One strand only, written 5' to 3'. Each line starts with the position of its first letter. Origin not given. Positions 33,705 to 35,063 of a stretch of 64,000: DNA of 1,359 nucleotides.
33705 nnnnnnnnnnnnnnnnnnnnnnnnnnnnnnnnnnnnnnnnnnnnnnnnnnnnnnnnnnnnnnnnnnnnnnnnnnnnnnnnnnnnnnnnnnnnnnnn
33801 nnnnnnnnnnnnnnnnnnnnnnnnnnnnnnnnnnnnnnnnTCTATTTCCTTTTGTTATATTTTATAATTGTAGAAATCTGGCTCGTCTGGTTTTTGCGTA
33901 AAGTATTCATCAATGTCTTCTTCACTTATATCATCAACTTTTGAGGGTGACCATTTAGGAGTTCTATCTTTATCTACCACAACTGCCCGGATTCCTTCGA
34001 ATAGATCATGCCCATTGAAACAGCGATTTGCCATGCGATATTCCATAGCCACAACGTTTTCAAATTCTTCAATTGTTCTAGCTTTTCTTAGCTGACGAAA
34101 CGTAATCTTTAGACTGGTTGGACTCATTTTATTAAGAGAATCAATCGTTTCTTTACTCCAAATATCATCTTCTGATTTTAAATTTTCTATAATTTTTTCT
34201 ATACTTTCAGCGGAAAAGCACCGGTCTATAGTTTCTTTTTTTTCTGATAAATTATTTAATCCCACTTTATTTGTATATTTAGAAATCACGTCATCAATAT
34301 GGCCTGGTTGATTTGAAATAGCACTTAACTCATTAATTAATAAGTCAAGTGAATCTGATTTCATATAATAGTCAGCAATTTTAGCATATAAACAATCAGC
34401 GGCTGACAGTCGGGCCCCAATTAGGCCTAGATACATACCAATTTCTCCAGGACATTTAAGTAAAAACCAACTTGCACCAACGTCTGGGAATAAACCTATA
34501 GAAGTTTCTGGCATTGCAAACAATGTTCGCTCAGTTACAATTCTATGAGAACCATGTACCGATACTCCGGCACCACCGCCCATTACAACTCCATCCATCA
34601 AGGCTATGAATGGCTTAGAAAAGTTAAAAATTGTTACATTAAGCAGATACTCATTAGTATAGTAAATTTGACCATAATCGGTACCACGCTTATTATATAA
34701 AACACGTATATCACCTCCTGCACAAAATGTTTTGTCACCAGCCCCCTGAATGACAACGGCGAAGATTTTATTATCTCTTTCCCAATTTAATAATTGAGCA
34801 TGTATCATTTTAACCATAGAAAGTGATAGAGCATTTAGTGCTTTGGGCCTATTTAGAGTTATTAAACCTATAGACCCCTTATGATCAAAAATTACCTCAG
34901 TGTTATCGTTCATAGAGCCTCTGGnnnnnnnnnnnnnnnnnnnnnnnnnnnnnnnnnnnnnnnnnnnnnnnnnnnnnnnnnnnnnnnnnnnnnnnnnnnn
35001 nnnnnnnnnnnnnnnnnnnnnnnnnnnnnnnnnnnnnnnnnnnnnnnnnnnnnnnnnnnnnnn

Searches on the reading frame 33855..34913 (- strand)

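Call 62: search_protein_families(library=pfam, proteins=[window:33855-34913:-])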
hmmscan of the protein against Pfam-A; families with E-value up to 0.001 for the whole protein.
window:33855-34913:- (352 aa): 2 families
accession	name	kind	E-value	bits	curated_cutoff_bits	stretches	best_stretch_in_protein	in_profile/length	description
PF16113.10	ECH_2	-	8.9e-126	420.3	27.2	1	15-338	1-335/335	Enoyl-CoA hydratase/isomerase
PF00378.25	ECH_1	-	2e-30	106.4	27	1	12-177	3-167/251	Enoyl-CoA hydratase/isomerase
